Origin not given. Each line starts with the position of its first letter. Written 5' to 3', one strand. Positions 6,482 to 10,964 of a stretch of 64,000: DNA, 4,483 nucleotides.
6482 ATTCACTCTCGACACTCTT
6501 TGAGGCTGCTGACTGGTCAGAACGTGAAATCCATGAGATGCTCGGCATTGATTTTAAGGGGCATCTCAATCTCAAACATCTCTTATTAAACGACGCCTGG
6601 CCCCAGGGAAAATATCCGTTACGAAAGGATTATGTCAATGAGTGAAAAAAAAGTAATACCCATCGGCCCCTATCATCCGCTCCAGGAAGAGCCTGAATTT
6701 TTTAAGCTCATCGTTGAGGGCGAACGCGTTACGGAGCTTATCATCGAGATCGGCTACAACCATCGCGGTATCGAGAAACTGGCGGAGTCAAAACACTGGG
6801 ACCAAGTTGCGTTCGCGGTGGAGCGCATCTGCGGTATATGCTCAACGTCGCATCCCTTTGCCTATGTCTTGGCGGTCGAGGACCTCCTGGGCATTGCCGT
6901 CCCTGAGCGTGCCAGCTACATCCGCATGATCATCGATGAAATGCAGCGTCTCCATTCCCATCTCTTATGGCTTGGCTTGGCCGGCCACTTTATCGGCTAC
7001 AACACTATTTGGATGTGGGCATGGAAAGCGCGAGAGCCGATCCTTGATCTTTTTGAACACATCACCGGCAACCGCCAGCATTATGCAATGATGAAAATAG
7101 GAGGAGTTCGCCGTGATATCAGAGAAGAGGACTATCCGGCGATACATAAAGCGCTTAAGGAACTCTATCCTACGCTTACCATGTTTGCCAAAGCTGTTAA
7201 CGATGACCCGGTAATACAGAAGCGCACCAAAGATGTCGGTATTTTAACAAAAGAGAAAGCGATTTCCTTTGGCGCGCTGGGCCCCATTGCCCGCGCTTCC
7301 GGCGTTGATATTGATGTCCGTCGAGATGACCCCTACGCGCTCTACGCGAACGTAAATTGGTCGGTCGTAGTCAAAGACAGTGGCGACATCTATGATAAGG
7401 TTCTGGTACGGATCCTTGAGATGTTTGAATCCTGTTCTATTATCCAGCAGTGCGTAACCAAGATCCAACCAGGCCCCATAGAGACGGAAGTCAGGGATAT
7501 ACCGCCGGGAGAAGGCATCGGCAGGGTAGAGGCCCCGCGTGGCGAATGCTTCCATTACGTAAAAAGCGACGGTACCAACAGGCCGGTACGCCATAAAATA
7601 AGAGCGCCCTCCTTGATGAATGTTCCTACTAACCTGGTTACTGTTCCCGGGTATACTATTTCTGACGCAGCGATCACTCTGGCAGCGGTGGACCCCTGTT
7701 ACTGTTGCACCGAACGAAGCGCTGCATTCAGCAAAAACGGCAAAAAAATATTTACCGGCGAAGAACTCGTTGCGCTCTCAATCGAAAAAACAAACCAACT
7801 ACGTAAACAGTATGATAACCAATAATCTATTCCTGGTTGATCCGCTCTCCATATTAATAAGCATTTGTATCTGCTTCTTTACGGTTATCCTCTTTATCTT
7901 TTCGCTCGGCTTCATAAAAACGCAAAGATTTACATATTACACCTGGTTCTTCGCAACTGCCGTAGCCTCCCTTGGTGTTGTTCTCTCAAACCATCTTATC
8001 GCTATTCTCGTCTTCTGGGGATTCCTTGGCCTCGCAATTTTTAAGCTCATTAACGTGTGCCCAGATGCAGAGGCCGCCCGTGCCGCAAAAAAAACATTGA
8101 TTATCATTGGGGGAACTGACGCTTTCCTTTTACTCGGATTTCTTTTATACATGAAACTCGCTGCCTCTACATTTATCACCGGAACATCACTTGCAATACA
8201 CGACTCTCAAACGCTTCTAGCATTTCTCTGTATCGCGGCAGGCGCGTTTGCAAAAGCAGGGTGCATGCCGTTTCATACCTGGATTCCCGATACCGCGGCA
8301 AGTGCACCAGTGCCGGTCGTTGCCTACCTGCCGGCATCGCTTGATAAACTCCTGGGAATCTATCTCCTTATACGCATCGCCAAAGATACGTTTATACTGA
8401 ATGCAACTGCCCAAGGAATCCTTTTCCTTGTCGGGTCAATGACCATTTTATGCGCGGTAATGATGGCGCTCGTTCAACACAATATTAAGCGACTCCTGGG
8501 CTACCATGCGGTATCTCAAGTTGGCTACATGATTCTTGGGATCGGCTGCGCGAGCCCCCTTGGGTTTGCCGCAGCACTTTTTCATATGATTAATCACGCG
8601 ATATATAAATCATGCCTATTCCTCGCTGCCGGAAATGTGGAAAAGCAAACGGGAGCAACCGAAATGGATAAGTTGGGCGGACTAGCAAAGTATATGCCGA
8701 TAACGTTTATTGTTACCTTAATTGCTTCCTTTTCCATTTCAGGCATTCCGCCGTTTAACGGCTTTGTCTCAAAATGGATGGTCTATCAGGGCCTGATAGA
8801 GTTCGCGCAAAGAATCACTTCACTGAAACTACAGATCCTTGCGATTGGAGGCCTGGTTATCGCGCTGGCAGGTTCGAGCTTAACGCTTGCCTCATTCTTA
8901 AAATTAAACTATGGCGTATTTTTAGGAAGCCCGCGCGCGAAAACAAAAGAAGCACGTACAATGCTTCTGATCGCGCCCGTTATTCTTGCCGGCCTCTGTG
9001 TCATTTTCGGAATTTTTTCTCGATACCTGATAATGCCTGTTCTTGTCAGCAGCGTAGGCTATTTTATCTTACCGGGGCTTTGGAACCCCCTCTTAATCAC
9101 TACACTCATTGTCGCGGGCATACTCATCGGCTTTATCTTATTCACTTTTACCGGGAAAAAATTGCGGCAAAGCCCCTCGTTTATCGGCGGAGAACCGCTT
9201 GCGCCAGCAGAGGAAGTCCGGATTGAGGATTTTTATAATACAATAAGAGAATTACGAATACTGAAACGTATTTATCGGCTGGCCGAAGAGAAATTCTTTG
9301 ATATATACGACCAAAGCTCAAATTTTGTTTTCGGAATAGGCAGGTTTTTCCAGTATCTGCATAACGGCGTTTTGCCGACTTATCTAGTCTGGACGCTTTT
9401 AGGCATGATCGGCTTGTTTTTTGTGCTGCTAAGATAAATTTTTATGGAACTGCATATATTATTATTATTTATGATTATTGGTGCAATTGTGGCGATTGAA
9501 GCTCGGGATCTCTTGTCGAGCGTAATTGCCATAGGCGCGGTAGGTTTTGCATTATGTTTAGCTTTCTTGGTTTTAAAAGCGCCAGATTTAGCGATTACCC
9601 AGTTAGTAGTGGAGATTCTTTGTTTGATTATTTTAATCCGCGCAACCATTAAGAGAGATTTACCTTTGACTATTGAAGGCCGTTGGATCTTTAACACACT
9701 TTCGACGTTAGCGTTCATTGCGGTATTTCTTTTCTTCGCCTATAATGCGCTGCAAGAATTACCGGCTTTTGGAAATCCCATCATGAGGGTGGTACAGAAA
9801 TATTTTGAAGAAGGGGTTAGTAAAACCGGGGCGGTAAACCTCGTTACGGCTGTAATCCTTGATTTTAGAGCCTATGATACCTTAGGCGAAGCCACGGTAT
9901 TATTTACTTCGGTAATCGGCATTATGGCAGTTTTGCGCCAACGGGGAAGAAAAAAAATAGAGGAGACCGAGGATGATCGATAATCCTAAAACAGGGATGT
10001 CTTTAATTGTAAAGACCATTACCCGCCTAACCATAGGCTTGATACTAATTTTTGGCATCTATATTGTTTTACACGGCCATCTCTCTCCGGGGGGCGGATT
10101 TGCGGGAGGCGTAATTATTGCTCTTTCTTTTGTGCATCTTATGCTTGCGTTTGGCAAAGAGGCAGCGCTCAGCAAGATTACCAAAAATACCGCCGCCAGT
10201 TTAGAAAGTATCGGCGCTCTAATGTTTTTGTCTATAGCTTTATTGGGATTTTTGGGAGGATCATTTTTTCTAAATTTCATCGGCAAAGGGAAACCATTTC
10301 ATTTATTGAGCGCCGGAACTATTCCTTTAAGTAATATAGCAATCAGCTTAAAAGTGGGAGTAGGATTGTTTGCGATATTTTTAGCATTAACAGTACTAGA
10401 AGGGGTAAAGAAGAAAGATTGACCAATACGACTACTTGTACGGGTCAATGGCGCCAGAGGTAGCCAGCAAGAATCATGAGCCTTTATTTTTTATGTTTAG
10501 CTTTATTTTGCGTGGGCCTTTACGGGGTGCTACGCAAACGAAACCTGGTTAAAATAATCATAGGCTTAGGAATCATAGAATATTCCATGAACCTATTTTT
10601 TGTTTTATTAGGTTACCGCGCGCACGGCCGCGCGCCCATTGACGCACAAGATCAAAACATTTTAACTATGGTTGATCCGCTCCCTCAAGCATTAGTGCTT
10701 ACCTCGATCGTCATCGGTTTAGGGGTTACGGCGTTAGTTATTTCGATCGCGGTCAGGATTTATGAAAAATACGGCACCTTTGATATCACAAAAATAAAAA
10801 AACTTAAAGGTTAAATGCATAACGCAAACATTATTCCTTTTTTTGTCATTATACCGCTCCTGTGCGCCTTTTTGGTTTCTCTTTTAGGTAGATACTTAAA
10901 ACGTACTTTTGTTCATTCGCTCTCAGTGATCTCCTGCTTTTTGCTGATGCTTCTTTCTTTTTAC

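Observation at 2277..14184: Hybrid membrane-bound [NiFe] hydrogenase: HydB/HydG-like NAD(P)H module + group-4 core + 7-subunit Mrp antiporter module in one operon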

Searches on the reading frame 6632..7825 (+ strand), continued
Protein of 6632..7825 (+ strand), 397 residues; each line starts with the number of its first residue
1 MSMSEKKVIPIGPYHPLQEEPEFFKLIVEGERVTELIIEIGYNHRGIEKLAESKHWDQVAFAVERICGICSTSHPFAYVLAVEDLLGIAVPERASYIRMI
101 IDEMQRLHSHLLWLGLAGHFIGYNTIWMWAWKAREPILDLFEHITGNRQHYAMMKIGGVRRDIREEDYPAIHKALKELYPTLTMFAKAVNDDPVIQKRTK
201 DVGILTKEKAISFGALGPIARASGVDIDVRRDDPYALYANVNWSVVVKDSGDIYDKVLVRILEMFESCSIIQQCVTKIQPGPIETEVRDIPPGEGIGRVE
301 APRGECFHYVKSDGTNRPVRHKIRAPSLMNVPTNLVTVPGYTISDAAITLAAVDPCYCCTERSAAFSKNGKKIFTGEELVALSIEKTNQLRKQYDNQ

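Call 57: search_protein_families(library=pfam, proteins=[L058:6355-7110:+, L080:5608-6000:+, L080:6621-6995:+, L074:7797-8174:+, L049:11193-11810:+, L049:14197-15441:+, L071:11140-11829:+, L071:11820-12440:+, L010:11193-11813:+, L058:12215-12628:+], max_evalue=0.001)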
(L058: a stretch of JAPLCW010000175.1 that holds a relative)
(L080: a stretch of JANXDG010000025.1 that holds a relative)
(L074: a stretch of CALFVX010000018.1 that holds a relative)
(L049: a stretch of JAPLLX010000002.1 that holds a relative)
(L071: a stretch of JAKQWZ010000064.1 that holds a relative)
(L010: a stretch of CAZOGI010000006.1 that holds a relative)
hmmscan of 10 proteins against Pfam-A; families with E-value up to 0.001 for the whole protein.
L058:6355-7110:+ (251 aa): 36 families (the best 25 are shown)
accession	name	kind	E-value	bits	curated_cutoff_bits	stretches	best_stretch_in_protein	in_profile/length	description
PF00515.34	TPR_1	-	1.5e-43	145.3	27.8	4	200-231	1-32/34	Tetratricopeptide repeat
PF07719.23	TPR_2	-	2.7e-41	136.7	27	4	98-130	1-33/34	Tetratricopeptide repeat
PF13414.12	TPR_11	-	5.7e-40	135.2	26.8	6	80-112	10-42/42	TPR repeat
PF13432.12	TPR_16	-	8.8e-33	112.8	32.7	3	102-164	1-63/65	Tetratricopeptide repeat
PF13181.12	TPR_8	-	1.6e-30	103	25.7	2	100-130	3-33/34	Tetratricopeptide repeat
PF13431.12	TPR_17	-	1.6e-28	97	24.4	1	88-118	3-33/34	Tetratricopeptide repeat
PF13428.12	TPR_14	-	4.8e-26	89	23.5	3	100-139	3-42/44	Tetratricopeptide repeat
PF14559.12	TPR_19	-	5.4e-26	91.1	25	4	112-164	5-57/68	Tetratricopeptide repeat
PF13174.12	TPR_6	-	1.1e-19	70.1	26.3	3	100-131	2-33/33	Tetratricopeptide repeat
PF13424.12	TPR_12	-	3.4e-19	69.3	30.1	2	66-128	5-75/77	Tetratricopeptide repeat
PF13371.12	TPR_9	-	6.3e-16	58.6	35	2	73-130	4-61/73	Tetratricopeptide repeat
PF24575.1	TPR_Slam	-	2.1e-14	54.2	35.2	1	133-188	48-103/104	Surface lipoprotein assembly modifier, N-terminal TPR repeats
PF13176.12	TPR_7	-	1.2e-13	50.4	27.9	1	100-129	1-32/36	Tetratricopeptide repeat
PF03704.23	BTAD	-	1.2e-11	45.6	22.1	1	24-86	56-118/146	Bacterial transcriptional activator domain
PF23914.1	TPR_CcmH_CycH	-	9.1e-11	42.3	42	1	94-197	46-152/158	Cytochrome c-type biogenesis protein H TPR domain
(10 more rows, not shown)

L080:5608-6000:+ (130 aa): 2 families
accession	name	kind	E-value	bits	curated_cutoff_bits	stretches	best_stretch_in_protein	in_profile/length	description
PF05635.17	23S_rRNA_IVP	-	9e-35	119.5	33.8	1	15-122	1-106/106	23S rRNA-intervening sequence protein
PF22296.2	bAvd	-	3e-05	24.9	40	1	22-125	6-105/107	bAvd-like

L080:6621-6995:+ (124 aa): 1 family
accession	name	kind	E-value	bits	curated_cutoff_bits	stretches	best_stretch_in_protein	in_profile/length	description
PF00571.33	CBS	-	1.3e-35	121.9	24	2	4-58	1-55/57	CBS domain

L074:7797-8174:+ (125 aa): 1 family
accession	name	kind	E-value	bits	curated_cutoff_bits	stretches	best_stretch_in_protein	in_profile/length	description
PF00571.33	CBS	-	4.1e-35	120.3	24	2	4-58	1-55/57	CBS domain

L049:11193-11810:+ (205 aa): 1 family
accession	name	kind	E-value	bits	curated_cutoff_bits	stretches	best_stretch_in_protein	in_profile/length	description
PF01895.24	PhoU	-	9.5e-21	74.4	23.5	1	11-98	1-89/89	PhoU domain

L049:14197-15441:+ (414 aa): 2 families
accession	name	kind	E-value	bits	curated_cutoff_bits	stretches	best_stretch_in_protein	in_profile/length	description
PF05977.19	MFS_3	-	4.2e-71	240.4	27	1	18-406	4-393/524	Transmembrane secretion effector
PF07690.21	MFS_1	-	2.2e-38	132.5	33.4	1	30-370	2-342/347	Major Facilitator Superfamily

L071:11140-11829:+ (229 aa): 1 family
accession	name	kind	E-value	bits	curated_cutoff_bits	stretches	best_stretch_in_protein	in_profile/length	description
PF01895.24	PhoU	-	5.2e-18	65.6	23.5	1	32-118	2-89/89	PhoU domain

L071:11820-12440:+ (206 aa): 1 family
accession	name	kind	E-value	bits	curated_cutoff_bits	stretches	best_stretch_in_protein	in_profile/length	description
PF00361.26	Proton_antipo_M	-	2.6e-25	89.7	21.5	1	6-149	150-294/294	NADH:quinone oxidoreductase/Mrp antiporter, TM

L010:11193-11813:+ (206 aa): 1 family
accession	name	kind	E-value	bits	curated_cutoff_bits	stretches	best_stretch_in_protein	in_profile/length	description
PF01895.24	PhoU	-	1.5e-13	51.3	23.5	1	13-98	3-89/89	PhoU domain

L058:12215-12628:+ (137 aa): 0 families

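Call 66: list_cluster_members(proteins=[L035:9995-11185:+, L032:9995-11194:+, L053:9995-11194:+, L033:9995-11185:+])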
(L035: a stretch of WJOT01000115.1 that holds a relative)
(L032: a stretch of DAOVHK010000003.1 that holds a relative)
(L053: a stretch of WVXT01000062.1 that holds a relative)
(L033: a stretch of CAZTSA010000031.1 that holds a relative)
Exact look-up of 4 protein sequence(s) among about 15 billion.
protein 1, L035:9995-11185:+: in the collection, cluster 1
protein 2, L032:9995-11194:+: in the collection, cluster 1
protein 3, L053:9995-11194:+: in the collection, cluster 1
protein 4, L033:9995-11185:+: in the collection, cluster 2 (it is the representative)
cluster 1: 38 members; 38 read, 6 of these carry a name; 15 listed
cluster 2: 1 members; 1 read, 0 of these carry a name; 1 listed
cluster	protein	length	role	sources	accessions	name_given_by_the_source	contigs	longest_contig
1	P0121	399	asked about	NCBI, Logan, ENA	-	-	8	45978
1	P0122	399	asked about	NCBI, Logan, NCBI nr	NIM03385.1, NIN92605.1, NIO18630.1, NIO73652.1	NADH:ubiquinone oxidoreductase [bacterium]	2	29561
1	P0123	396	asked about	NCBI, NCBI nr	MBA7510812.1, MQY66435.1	Formate hydrogenlyase subunit 5 [subsurface metagenome] | NADH:ubiquinone oxidoreductase [Clostridia bacterium]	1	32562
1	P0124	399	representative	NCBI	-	-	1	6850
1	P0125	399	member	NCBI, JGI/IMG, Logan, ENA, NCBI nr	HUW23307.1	MAG TPA: nickel-dependent hydrogenase large subunit [bacterium] | nickel-dependent hydrogenase large subunit [bacterium]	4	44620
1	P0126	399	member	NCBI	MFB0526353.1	MAG: nickel-dependent hydrogenase large subunit [bacterium]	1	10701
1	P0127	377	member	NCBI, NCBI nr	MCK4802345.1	nickel-dependent hydrogenase large subunit, partial [bacterium] | nickel-dependent hydrogenase large subunit [bacterium]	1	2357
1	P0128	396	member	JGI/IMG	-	NADH-quinone oxidoreductase subunit D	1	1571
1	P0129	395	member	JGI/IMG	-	-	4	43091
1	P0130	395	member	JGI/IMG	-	-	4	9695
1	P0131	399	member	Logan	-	-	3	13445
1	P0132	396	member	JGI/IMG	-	-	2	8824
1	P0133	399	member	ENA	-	-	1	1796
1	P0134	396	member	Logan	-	-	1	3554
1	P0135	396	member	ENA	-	-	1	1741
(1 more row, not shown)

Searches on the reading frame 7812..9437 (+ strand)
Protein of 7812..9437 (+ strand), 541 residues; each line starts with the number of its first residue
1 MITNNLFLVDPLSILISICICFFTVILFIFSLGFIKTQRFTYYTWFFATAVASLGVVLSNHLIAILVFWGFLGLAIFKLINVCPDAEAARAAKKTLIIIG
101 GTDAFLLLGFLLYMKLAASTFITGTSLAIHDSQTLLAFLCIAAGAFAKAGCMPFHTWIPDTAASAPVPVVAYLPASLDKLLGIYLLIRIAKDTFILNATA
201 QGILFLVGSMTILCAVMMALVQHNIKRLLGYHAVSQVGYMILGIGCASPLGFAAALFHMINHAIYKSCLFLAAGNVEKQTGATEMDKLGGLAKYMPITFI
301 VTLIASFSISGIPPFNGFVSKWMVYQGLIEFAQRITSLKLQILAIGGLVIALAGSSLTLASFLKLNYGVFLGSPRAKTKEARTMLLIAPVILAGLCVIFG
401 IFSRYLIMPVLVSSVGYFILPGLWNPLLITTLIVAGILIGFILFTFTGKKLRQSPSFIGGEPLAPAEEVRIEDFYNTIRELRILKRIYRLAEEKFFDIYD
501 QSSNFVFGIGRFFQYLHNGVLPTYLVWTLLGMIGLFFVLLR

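Call 4: search_protein_families(library=pfam, proteins=[window:7812-9437:+], max_evalue=0.01)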
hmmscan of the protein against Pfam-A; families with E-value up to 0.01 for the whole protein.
window:7812-9437:+ (541 aa): 1 family
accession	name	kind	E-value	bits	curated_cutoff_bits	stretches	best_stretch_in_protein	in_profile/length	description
PF00361.26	Proton_antipo_M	-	2.6e-56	191.4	21.5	1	59-333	1-280/294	NADH:quinone oxidoreductase/Mrp antiporter, TM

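Call 7: search_protein_families(library=ncbifam, proteins=[window:7812-9437:+], max_evalue=0.001)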
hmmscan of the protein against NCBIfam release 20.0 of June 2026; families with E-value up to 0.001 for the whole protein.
window:7812-9437:+ (541 aa): 73 families (the best 25 are shown)
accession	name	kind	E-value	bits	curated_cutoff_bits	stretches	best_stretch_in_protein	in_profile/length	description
NF006419.0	PRK08668.1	equivalog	2e-74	251.5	617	1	22-535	78-608/613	NADH dehydrogenase subunit M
NF009287.0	PRK12647.1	equivalog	2.3e-67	228.2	937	1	6-409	71-473/773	putative monovalent cation/H+ antiporter subunit A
NF005086.0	PRK06521.1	equivalog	2.3e-67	227.9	667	1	7-407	76-496/669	hydrogenase 4 subunit B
NF009310.0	PRK12668.1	equivalog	2.6e-63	214.8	564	1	5-443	62-471/584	Na(+)/H(+) antiporter subunit D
NF005141.0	PRK06590.1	equivalog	2.8e-63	214.8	556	1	7-539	77-609/615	NADH-quinone oxidoreductase subunit L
NF009288.0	PRK12648.1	equivalog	3.3e-62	210.8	1104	1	7-415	72-483/954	monovalent cation/H+ antiporter subunit A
NF006240.0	PRK08376.1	subfamily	4.1e-62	210.8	662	1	6-411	85-500/521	putative monovalent cation/H+ antiporter subunit D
TIGR00940.1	2a6301s01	subfamily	5.9e-62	210.1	920.45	1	7-415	71-501/793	monovalent cation:proton antiporter subunit A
NF009285.0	PRK12645.1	equivalog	9.4e-62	209.3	1028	1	7-413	74-503/804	Na+/H+ antiporter subunit A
NF005097.0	PRK06525.1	equivalog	1.2e-60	205.7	430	1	7-410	72-478/480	hydrogenase 4 subunit D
NF006418.0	PRK08667.1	equivalog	6.1e-59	200.1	794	1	7-501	73-577/644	hydrogenase membrane subunit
TIGR01974.1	NDH_I_L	subfamily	3.9e-55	187.9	407.5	1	7-538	78-628/630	NADH-quinone oxidoreductase subunit L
NF009289.0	PRK12649.1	equivalog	6.7e-55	186.8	1117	1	7-410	76-492/789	putative monovalent cation/H+ antiporter subunit A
NF009290.0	PRK12650.1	equivalog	2.9e-52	177.7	980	1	9-408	79-477/966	DUF4040 family protein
NF009284.0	PRK12644.1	equivalog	3.2e-50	171.1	962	1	7-406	70-474/975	Na+/H+ antiporter subunit A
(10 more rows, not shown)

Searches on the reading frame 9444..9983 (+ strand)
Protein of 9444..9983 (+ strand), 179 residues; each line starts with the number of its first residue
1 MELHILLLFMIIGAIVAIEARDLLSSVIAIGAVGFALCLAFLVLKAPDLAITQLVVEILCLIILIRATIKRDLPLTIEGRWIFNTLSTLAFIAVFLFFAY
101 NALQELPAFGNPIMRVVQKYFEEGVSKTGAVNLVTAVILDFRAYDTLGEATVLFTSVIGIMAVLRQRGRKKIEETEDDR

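Call 4: search_protein_families(library=pfam, proteins=[window:9444-9983:+], max_evalue=0.01)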
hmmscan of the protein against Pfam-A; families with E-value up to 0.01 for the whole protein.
window:9444-9983:+ (179 aa): 2 families
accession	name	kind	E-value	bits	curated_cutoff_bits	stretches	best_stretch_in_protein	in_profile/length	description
PF13244.11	MbhD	-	5.3e-17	62.2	27.2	1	8-67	1-61/67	MBH, subunit D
PF20501.3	MbhE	-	2.7e-09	37.4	27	1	115-166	31-83/98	MBH, subunit E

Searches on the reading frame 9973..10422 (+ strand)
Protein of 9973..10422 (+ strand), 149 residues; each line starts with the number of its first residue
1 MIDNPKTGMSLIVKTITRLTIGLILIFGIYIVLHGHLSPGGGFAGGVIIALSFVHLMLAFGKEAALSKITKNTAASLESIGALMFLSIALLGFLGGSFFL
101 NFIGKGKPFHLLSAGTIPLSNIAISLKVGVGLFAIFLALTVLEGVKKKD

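Call 4: search_protein_families(library=pfam, proteins=[window:9973-10422:+], max_evalue=0.01)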
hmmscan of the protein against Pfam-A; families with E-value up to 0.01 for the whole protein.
window:9973-10422:+ (149 aa): 1 family
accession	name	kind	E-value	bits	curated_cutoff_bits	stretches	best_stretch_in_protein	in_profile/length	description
PF04039.18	MnhB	-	9.4e-27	94.2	22.5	1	12-132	1-125/127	Domain related to MnhB subunit of Na+/H+ antiporter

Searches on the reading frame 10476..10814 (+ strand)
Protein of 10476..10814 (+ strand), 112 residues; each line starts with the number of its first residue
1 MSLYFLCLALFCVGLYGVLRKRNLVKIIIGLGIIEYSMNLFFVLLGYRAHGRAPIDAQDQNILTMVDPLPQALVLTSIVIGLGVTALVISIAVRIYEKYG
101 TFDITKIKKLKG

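Call 5: search_protein_families(library=pfam, proteins=[window:10476-10814:+], max_evalue=0.01)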
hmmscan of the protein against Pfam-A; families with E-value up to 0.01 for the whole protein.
window:10476-10814:+ (112 aa): 1 family
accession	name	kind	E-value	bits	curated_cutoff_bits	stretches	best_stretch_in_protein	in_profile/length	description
PF00420.29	Oxidored_q2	-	1.2e-27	96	26.1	1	3-112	2-95/95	NADH-ubiquinone/plastoquinone oxidoreductase chain 4L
